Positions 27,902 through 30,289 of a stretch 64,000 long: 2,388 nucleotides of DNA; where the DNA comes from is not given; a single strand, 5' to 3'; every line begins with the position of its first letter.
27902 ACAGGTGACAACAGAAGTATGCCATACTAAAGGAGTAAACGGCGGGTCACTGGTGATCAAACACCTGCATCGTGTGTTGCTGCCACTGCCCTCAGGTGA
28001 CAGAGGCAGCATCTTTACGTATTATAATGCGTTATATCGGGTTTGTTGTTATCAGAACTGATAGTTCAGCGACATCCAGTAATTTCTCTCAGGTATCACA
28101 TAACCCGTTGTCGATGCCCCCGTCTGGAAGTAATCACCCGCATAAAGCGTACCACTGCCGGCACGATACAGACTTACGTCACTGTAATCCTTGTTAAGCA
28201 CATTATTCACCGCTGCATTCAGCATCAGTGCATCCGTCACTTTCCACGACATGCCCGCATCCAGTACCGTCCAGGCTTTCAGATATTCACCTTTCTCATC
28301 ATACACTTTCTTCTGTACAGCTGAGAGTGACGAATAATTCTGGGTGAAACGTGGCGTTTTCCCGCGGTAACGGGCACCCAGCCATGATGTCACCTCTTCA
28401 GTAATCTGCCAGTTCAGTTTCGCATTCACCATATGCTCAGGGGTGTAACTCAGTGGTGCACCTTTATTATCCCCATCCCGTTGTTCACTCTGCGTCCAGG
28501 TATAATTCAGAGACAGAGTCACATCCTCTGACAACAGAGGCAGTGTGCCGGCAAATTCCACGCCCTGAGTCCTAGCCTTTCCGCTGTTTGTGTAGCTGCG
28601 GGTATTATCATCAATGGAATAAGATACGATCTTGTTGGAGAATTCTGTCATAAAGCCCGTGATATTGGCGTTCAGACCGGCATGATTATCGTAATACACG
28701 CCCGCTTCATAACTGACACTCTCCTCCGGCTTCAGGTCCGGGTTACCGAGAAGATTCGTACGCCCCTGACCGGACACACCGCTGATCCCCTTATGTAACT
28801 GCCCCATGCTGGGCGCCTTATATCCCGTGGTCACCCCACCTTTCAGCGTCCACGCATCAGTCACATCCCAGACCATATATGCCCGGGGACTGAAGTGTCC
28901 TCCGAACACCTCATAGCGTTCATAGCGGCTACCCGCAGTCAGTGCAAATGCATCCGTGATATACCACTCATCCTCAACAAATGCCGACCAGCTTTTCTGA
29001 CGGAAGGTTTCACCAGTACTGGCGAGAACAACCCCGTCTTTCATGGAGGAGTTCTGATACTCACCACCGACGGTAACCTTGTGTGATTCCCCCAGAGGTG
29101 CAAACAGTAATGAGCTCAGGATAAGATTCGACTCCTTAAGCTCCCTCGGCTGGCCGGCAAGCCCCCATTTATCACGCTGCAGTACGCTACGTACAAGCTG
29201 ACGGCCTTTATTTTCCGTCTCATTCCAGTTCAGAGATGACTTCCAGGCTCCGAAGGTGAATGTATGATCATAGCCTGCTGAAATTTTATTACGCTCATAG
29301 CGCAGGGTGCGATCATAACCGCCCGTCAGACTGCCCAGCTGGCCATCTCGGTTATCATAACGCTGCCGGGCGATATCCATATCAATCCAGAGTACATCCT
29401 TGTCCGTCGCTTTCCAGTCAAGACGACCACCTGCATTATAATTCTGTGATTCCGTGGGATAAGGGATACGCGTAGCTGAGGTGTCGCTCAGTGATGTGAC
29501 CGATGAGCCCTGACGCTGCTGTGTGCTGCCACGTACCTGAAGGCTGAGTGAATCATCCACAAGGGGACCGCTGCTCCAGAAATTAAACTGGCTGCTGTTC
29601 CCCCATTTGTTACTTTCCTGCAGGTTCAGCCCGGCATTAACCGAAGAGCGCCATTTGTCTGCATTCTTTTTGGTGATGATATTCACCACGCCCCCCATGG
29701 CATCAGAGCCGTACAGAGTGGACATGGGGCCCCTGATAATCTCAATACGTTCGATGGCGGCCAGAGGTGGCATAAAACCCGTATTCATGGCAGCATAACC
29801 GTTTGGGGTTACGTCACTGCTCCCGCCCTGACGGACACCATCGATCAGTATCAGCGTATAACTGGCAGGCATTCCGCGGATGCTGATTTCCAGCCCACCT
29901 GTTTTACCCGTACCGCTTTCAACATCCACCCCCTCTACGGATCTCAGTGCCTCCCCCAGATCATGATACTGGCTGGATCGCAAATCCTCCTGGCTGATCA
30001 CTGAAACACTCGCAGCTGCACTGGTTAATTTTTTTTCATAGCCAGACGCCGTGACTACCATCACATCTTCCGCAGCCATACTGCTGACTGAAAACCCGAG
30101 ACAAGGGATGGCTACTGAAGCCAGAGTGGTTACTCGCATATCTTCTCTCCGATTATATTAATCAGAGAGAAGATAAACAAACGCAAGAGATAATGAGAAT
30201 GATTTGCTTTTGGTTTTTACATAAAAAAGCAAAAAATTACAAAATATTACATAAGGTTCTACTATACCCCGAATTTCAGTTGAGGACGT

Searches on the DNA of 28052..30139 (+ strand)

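Call 8: search_dna_similar(query=window:28052-30139:+, collection=ecoli_genomes, mode=near, max_rows=30, rows=spread)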
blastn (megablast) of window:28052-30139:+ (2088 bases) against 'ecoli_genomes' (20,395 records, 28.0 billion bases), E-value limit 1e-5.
Records with a match: 1615; places in all: 1755; records where one place covers at least 80% of the query: 1604.
Genomes with a match: 1583 of 5426; with a place that covers at least 80% of the query: 1574. Places per genome that has any: lowest 1, median 1, highest 2. On chromosomes: 1695 places; on plasmids: 60.
Best place of each record, by identity: >=99% 59; 90-95% 20; 80-90% 1536.
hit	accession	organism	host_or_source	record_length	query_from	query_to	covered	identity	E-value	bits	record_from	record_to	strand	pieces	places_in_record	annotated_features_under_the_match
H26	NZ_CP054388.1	Escherichia coli strain 1517k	Gallus gallus domesticus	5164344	1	2088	100%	100.0%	0e+0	3856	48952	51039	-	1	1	iha: bifunctional siderophore receptor/adhesin Iha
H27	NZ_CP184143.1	Escherichia coli strain F11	Homo sapiens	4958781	1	2088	100%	99.9%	0e+0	3840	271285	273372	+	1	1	iha: bifunctional siderophore receptor/adhesin Iha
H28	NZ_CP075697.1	Escherichia coli strain STEC2018-607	Homo sapiens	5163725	1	2088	100%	86.5%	0e+0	2290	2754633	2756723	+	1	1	iha: bifunctional siderophore receptor/adhesin Iha | hypothetical protein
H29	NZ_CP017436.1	Escherichia coli O157:H7 strain 2149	Cattle Hide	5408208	1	2088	100%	86.5%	0e+0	2290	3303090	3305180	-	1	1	iha: bifunctional siderophore receptor/adhesin Iha | hypothetical protein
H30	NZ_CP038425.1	Escherichia coli O157:H7 strain 2571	bovine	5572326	1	2088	100%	86.5%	0e+0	2290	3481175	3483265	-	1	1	iha: bifunctional siderophore receptor/adhesin Iha | hypothetical protein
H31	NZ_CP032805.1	Escherichia coli strain ERL05-0623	Bobby veal steak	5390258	1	2088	100%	86.5%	0e+0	2290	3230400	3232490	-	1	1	iha: bifunctional siderophore receptor/adhesin Iha | hypothetical protein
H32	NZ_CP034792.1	Escherichia coli strain 2009C-3378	missing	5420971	1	2088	100%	86.5%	0e+0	2290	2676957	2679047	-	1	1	iha: bifunctional siderophore receptor/adhesin Iha | hypothetical protein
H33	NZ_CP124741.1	Escherichia coli O157:H7 str. EDL933 strain EDL933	Homo sapiens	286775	1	2088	100%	86.5%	0e+0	2290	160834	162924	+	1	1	iha: bifunctional siderophore receptor/adhesin Iha | hypothetical protein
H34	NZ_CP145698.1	Escherichia coli strain S1-KEN-03-A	Homo sapiens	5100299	1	2088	100%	86.5%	0e+0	2290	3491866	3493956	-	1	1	iha: bifunctional siderophore receptor/adhesin Iha | hypothetical protein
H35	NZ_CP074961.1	Escherichia coli strain 01_3327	Homo sapiens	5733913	1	2088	100%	86.5%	0e+0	2290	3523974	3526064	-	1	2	iha: bifunctional siderophore receptor/adhesin Iha | hypothetical protein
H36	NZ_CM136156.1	Escherichia coli strain PRO_A-1478-6M-A_ESBL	Homo sapiens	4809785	1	2088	100%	86.5%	0e+0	2290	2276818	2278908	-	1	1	iha: bifunctional siderophore receptor/adhesin Iha | hypothetical protein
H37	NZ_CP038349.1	Escherichia coli O157:H7 strain F8952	missing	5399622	1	2088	100%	86.4%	0e+0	2285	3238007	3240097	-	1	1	iha: bifunctional siderophore receptor/adhesin Iha | hypothetical protein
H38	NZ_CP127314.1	Escherichia coli strain C25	Bos taurus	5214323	1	2088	100%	86.4%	0e+0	2285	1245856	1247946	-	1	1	iha: bifunctional siderophore receptor/adhesin Iha | hypothetical protein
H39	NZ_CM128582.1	Escherichia coli strain 600029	Homo sapiens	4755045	1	2088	100%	86.4%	0e+0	2285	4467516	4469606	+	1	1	iha: bifunctional siderophore receptor/adhesin Iha | hypothetical protein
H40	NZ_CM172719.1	Escherichia coli strain FCI48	Homo sapiens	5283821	1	2088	100%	86.4%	0e+0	2285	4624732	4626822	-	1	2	iha: bifunctional siderophore receptor/adhesin Iha | hypothetical protein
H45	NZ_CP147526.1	Escherichia coli strain GN03449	Homo sapiens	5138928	1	2088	100%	86.3%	0e+0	2274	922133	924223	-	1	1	iha: bifunctional siderophore receptor/adhesin Iha | hypothetical protein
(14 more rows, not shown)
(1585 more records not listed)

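Call 10: get_annotated_region(hit=H29, flank=4000)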
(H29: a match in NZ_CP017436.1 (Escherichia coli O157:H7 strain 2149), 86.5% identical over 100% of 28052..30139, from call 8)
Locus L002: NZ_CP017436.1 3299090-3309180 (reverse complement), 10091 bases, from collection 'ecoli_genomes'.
description: Escherichia coli O157:H7 strain 2149 chromosome, complete genome
organism: Escherichia coli O157:H7 strain 2149 (NCBI taxid 83334)
replicon: chromosome; assembly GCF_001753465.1
host: -; source: Cattle Hide; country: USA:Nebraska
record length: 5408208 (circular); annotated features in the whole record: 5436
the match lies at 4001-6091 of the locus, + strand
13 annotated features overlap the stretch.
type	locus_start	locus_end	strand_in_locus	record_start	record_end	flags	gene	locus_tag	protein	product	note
CDS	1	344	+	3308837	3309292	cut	-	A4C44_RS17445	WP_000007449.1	tellurite resistance TerB family protein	-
CDS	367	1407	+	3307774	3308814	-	terC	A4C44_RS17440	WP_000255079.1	tellurium resistance membrane protein TerC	-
CDS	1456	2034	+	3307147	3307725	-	terD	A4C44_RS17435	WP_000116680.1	tellurium resistance membrane protein TerD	-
CDS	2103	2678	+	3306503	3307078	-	-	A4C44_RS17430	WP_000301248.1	TerD family protein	-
CDS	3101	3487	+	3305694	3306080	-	-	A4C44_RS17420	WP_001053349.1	TerD family protein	-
CDS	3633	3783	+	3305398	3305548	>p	-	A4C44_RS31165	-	transposase domain-containing protein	frameshifted; incomplete; partial in the middle of a contig; missing N-terminus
CDS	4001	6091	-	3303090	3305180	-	iha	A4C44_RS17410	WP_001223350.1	bifunctional siderophore receptor/adhesin Iha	-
CDS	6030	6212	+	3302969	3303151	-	-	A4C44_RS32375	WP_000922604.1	hypothetical protein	-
CDS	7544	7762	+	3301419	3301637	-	-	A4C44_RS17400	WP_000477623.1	hypothetical protein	-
CDS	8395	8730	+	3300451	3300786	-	-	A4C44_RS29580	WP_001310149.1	hypothetical protein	-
CDS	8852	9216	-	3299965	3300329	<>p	-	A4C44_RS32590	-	DDE-type integrase/transposase/recombinase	frameshifted; incomplete; partial in the middle of a contig; missing N-terminus and C-terminus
CDS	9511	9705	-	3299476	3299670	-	-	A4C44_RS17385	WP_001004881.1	hypothetical protein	-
CDS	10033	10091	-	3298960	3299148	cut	-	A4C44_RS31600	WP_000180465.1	hypothetical protein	-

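Call 11: get_annotated_region(hit=H45, flank=4000)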
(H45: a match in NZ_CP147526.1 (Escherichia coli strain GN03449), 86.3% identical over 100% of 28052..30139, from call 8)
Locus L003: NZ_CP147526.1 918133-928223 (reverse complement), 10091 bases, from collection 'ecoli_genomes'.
description: Escherichia coli strain GN03449 chromosome, complete genome
organism: Escherichia coli strain GN03449 (NCBI taxid 562)
replicon: chromosome; assembly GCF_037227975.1
host: Homo sapiens; source: bloodstream; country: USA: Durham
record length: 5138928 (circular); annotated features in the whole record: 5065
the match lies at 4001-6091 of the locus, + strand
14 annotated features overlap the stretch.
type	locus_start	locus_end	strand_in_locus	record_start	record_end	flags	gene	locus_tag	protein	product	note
CDS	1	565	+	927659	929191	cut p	-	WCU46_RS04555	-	IS3 family transposase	internal stop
CDS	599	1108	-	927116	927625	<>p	-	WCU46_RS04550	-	L-lactate permease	incomplete; partial in the middle of a contig; missing N-terminus and C-terminus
CDS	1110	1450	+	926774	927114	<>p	-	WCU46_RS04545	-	transposase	frameshifted; internal stop; incomplete; partial in the middle of a contig; missing N-terminus and C-terminus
CDS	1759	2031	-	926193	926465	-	-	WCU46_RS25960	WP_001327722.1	hypothetical protein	-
CDS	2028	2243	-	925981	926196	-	-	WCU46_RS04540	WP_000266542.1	hypothetical protein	-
CDS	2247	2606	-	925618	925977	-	-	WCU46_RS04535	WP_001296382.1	hypothetical protein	-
CDS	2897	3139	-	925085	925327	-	-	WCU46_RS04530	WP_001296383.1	hypothetical protein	-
CDS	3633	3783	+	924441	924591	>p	-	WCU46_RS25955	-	transposase domain-containing protein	frameshifted; incomplete; partial in the middle of a contig; missing N-terminus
CDS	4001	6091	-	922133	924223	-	iha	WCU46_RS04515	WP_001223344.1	bifunctional siderophore receptor/adhesin Iha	-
CDS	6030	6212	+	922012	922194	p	-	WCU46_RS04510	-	hypothetical protein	internal stop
CDS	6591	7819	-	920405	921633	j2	-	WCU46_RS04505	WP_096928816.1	IS3 family transposase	programmed frameshift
CDS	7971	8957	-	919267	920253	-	-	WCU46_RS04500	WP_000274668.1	sialate O-acetylesterase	-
CDS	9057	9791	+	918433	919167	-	nanR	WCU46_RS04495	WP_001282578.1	transcriptional regulator NanR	-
CDS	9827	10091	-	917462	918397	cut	-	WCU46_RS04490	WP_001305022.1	alpha/beta hydrolase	-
